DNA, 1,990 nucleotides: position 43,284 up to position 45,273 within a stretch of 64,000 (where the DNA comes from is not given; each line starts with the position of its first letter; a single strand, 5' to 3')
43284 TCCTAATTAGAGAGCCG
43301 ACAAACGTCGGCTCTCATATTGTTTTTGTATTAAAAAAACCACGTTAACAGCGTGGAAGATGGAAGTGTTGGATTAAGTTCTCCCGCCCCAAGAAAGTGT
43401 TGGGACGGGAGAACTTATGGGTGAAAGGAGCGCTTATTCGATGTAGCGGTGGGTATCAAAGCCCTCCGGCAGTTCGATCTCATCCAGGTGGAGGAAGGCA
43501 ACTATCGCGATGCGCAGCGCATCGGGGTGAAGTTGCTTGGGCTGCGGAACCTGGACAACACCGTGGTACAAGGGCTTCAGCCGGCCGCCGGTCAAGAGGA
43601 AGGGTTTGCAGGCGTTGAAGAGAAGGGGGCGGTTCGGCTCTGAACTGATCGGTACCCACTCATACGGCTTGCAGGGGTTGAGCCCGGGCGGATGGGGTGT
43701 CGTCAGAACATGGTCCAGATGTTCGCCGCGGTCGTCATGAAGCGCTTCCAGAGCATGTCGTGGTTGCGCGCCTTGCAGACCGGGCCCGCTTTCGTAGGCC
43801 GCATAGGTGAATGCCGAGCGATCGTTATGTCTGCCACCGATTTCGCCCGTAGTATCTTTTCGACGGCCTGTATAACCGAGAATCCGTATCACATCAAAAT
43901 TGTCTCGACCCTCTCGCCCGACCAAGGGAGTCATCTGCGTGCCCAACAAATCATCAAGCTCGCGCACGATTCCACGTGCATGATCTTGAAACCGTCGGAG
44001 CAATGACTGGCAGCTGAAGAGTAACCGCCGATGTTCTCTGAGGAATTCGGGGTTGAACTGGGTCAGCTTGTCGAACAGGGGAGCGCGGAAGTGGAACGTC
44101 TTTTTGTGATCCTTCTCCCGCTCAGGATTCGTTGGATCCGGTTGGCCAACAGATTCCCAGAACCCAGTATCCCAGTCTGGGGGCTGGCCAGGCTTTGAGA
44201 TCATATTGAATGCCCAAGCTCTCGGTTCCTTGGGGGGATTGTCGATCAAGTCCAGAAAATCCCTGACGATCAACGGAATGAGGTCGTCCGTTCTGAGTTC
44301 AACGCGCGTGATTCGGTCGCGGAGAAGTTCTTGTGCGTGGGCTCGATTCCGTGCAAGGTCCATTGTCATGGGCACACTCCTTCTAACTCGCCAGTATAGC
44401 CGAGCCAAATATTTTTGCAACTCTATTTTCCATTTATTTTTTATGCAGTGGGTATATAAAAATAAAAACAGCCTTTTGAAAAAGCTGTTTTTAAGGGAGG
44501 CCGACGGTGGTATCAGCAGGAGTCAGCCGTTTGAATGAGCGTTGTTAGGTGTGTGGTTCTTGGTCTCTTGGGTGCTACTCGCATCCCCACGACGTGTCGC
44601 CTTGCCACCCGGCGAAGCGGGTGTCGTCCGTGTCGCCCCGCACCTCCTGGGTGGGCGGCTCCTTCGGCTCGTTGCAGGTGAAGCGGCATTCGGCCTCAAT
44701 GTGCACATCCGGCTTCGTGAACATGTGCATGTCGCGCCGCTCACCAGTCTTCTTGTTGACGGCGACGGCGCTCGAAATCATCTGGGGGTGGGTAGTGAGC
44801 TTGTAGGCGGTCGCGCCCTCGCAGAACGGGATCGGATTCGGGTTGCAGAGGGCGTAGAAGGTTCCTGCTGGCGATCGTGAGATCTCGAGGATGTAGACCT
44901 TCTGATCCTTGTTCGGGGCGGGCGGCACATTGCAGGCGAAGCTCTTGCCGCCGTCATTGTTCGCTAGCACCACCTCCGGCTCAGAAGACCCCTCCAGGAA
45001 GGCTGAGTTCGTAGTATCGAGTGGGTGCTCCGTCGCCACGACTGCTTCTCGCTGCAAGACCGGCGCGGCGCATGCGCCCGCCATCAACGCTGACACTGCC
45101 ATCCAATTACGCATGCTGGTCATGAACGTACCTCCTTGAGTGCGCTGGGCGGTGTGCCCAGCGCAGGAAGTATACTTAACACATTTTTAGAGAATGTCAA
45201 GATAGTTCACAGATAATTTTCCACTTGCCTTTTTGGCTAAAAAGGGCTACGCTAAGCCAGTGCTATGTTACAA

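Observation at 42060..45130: Module of Cys-rich secreted paralogs next to a 2OG-Fe(II) oxygenase-like gene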

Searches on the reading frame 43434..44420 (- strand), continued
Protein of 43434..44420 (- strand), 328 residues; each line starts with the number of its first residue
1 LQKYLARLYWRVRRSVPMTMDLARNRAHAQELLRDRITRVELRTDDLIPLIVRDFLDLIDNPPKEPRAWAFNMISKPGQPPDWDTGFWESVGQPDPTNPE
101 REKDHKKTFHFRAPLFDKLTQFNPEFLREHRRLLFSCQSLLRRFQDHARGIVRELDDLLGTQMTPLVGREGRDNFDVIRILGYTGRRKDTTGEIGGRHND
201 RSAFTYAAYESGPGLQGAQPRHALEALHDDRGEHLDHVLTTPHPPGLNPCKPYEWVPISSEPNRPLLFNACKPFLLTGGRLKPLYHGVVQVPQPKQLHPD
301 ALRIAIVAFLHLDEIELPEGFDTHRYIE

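Call 42: find_encoding_contigs(protein=P0008, flank=6000, max_places=2)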
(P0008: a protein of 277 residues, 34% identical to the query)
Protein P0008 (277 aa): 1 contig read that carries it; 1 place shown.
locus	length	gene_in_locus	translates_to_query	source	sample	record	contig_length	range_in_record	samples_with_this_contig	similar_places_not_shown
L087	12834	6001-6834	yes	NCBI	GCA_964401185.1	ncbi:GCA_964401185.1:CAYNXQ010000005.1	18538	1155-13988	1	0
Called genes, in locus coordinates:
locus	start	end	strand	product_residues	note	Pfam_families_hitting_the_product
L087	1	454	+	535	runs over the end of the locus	?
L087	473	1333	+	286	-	-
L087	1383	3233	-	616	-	PF08439:Peptidase_M3_N, PF01432:Peptidase_M3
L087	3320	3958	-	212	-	PF20334:DUF6629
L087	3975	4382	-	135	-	PF00903:Glyoxalase (weak)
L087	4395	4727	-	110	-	-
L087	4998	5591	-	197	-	PF09335:VTT_dom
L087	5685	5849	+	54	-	-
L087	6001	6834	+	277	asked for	-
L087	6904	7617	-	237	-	PF11967:RecO_N, PF02565:RecO_C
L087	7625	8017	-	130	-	PF03652:RuvX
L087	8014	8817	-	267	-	PF00557:Peptidase_M24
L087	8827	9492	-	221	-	PF13238:AAA_18 (weak), PF13671:AAA_33, PF00406:ADK, PF13207:AAA_17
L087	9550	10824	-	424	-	PF00344:SecY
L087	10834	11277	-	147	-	PF00828:Ribosomal_L27A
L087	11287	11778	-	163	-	PF00333:Ribosomal_S5, PF03719:Ribosomal_S5_C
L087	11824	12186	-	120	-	PF00861:Ribosomal_L18p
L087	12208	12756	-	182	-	PF00347:Ribosomal_L6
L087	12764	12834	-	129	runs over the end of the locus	PF00410:Ribosomal_S8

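Call 43: find_encoding_contigs(protein=P0016, flank=6000, max_places=2)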
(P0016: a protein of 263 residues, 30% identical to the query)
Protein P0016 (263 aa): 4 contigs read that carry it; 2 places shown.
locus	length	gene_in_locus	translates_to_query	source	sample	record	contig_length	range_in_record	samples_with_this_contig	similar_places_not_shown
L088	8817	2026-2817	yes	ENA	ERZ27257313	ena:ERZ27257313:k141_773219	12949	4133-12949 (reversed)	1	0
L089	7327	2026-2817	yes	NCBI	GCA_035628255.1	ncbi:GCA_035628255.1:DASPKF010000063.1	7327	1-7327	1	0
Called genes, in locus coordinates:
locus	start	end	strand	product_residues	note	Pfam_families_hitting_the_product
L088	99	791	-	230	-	PF13384:HTH_23 (weak), PF13518:HTH_28 (faint)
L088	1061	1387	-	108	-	PF13083:KH_KhpA-B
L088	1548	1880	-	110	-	PF00886:Ribosomal_S16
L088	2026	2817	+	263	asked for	-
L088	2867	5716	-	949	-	PF02463:SMC_N, PF06470:SMC_hinge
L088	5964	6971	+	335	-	PF01368:DHH, PF02272:DHHA1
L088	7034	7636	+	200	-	PF00574:CLP_protease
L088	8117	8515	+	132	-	-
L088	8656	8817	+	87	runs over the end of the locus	-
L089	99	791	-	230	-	PF13384:HTH_23 (weak), PF13518:HTH_28 (faint)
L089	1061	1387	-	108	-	PF13083:KH_KhpA-B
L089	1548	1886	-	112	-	PF00886:Ribosomal_S16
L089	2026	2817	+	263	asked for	-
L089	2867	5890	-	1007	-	PF02463:SMC_N, PF13175:AAA_15, PF13304:AAA_21 (weak), PF13476:AAA_23, PF06470:SMC_hinge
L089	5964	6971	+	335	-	PF01368:DHH, PF02272:DHHA1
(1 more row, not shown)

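Call 44: find_encoding_contigs(protein=P0035, flank=6000, max_places=2)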
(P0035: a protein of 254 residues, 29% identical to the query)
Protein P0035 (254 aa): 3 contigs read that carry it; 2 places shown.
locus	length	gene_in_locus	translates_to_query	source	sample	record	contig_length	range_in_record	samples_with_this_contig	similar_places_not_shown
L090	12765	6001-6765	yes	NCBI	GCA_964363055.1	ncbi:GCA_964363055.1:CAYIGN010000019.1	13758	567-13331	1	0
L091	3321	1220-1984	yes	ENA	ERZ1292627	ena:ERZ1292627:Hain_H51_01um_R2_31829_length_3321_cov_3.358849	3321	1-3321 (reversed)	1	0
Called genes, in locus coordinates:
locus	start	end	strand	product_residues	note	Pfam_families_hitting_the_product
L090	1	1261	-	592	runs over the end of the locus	PF03023:MurJ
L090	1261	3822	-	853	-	PF00515:TPR_1 (faint), PF07719:TPR_2 (faint), PF13414:TPR_11 (faint), PF13431:TPR_17 (faint), PF13428:TPR_14 (faint), PF23914:TPR_CcmH_CycH (weak), PF13432:TPR_16 (weak), PF14559:TPR_19 (weak), +2 more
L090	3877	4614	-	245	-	-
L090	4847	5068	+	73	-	PF00376:MerR, PF13411:MerR_1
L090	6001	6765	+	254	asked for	PF03171:2OG-FeII_Oxy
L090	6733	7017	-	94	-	-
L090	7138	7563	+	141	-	PF01797:Y1_Tnp (weak)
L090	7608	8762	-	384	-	PF13365:Trypsin_2 (weak)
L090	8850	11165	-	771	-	-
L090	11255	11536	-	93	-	-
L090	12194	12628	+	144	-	PF18920:DUF5671 (faint)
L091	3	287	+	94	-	?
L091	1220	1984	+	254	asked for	PF03171:2OG-FeII_Oxy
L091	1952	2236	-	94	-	-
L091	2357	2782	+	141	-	-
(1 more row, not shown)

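Call 56: search_protein_families(library=phrogs, proteins=[window:43434-44369:-], max_evalue=0.1)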
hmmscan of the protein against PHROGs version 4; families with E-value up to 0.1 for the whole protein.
window:43434-44369:- (311 aa): 0 families

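Call 66: find_related_loci(query=A1, collection=metagenome_contigs, flank=6000)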
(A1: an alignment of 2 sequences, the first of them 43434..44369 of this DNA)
Query A1 (311 aa) in metagenome_contigs; peptide patterns used: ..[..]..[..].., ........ (x = any residue, [..] = any of these).
138 stretches matched a pattern, but none encodes a relative of the query by tblastn (E <= 1e-3).

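Call 75: search_protein_families(library=ncbifam, alignment_id=A3, max_evalue=0.01)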
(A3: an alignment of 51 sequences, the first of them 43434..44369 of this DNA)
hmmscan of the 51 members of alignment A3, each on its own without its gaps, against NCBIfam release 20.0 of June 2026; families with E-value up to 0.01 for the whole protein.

A. member 1, window:43434-44369:- (311 aa): 0 families

B. families by the number of members that match (of 51 scanned): 0 families
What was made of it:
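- Closest known: IPNS/DAOCS/ACCO-like 2OG-Fe. Different: No NCBIfam model matches any family member (call 75).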

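Call 77: list_cluster_members(proteins=[P0001, P0003, P0055, P0008, P0016, P0035])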
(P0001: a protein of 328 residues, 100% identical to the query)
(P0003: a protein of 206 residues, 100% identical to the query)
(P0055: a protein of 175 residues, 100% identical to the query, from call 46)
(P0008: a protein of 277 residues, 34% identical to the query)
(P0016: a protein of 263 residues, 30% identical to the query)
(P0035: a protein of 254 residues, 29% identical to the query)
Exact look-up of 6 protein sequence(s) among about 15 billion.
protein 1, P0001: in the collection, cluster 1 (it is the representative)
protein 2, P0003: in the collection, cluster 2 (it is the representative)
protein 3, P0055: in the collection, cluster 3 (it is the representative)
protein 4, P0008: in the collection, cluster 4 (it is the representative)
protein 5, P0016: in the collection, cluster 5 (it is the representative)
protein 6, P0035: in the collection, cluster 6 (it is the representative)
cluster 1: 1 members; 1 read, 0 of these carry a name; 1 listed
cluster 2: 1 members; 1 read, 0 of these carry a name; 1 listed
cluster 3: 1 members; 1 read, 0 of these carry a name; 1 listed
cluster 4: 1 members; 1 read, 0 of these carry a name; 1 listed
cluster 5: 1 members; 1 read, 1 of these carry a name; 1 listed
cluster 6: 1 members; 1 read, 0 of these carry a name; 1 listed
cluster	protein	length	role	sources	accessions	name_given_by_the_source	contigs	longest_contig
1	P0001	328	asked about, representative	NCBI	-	-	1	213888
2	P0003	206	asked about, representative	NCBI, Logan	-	-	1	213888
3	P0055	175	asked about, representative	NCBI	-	-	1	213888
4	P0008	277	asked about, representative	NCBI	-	-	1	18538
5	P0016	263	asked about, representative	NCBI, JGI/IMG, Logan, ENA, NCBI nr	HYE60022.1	MAG TPA: 2OG-Fe(II) oxygenase family protein [Candidatus Kapabacteria bacterium] | 2OG-Fe(II) oxygenase family protein [Candidatus Kapabacteria bacterium]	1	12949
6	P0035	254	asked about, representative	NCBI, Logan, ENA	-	-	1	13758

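Call 93: search_dna_similar(query=window:43434-44369:-, collection=plasmids, mode=protein, max_evalue=0.001, max_rows=8)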
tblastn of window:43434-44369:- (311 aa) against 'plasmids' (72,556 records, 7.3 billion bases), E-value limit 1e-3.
No match.

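Call 94: find_encoding_contigs(protein=P0054, flank=6000, max_places=2)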
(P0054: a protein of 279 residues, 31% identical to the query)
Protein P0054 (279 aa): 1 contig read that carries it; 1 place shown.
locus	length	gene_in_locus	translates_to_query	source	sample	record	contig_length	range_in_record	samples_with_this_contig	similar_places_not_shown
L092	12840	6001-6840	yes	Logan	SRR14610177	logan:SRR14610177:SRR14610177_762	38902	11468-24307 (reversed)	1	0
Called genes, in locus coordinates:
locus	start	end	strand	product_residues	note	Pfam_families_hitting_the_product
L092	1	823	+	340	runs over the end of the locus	PF00487:FA_desaturase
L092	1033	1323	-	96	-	PF08719:NADAR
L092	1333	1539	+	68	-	-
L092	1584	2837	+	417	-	-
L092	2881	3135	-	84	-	PF16367:RRM_7 (weak), PF00076:RRM_1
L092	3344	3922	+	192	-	PF00081:Sod_Fe_N, PF02777:Sod_Fe_C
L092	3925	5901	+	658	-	PF14870:PSII_BNR, PF15902:Sortilin-Vps10 (faint), PF14870:PSII_BNR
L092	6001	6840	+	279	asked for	-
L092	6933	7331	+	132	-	PF00903:Glyoxalase, PF22677:Ble-like_N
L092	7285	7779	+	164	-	-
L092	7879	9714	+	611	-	PF06480:FtsH_ext (weak), PF00004:AAA, PF07728:AAA_5 (faint), PF17862:AAA_lid_3, PF01434:Peptidase_M41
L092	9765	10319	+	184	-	-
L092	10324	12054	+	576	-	-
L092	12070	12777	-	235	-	PF03853:YjeF_N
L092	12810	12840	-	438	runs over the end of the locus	PF00342:PGI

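Call 95: find_encoding_contigs(protein=P0022, flank=6000, max_places=2)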
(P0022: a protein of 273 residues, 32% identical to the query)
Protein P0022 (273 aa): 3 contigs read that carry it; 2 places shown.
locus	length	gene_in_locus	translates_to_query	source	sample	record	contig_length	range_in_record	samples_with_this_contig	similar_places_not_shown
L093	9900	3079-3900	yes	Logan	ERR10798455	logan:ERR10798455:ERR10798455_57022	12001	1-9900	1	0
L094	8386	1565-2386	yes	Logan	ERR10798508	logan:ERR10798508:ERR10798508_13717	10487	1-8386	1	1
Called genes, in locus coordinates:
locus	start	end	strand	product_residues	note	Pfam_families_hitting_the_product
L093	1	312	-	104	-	?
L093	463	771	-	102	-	-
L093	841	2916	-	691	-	PF00009:GTP_EFTU, PF03144:GTP_EFTU_D2, PF22042:EF-G_D2, PF14492:EFG_III, PF16658:RF3_C, PF03764:EFG_IV, PF00679:EFG_C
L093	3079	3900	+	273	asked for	PF03171:2OG-FeII_Oxy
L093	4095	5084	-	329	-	-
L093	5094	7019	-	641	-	PF00092:VWA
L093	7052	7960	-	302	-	PF00078:RVT_1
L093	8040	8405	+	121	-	PF22296:bAvd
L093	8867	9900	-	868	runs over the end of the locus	PF07728:AAA_5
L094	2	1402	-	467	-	?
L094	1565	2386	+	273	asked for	PF03171:2OG-FeII_Oxy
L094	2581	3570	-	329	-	-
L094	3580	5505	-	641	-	PF00092:VWA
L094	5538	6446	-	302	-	PF00078:RVT_1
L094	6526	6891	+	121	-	PF22296:bAvd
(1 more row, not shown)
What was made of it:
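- Other family members are stand-alone next to unrelated housekeeping genes (calls 43, 44, 95).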

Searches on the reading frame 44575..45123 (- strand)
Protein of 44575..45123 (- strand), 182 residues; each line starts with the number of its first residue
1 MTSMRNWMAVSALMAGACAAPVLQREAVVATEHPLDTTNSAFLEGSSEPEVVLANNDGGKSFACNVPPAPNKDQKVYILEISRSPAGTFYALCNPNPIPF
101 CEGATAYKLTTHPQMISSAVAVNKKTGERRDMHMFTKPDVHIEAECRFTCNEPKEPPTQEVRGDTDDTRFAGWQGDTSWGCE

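Call 3: search_protein_families(library=pfam, proteins=[window:44575-45123:-], max_evalue=1)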
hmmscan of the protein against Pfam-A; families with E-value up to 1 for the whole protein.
window:44575-45123:- (182 aa): 0 families

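Call 7: search_protein_families(library=ncbifam, proteins=[window:44575-45123:-], max_evalue=1)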
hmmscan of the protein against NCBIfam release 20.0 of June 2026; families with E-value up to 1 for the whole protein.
window:44575-45123:- (182 aa): 0 families

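Call 46: find_homologous_proteins(query=window:44575-45123:-)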
Query window:44575-45123:- (182 aa): 1 proteins with E <= 0.001 among 57 candidates.
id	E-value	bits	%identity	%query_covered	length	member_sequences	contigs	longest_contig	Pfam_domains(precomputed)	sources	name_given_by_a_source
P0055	1.8e-116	404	100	96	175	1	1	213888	-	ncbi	-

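Call 56: search_protein_families(library=phrogs, proteins=[window:44575-45123:-], max_evalue=0.1)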
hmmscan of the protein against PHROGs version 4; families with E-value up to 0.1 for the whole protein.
window:44575-45123:- (182 aa): 0 families
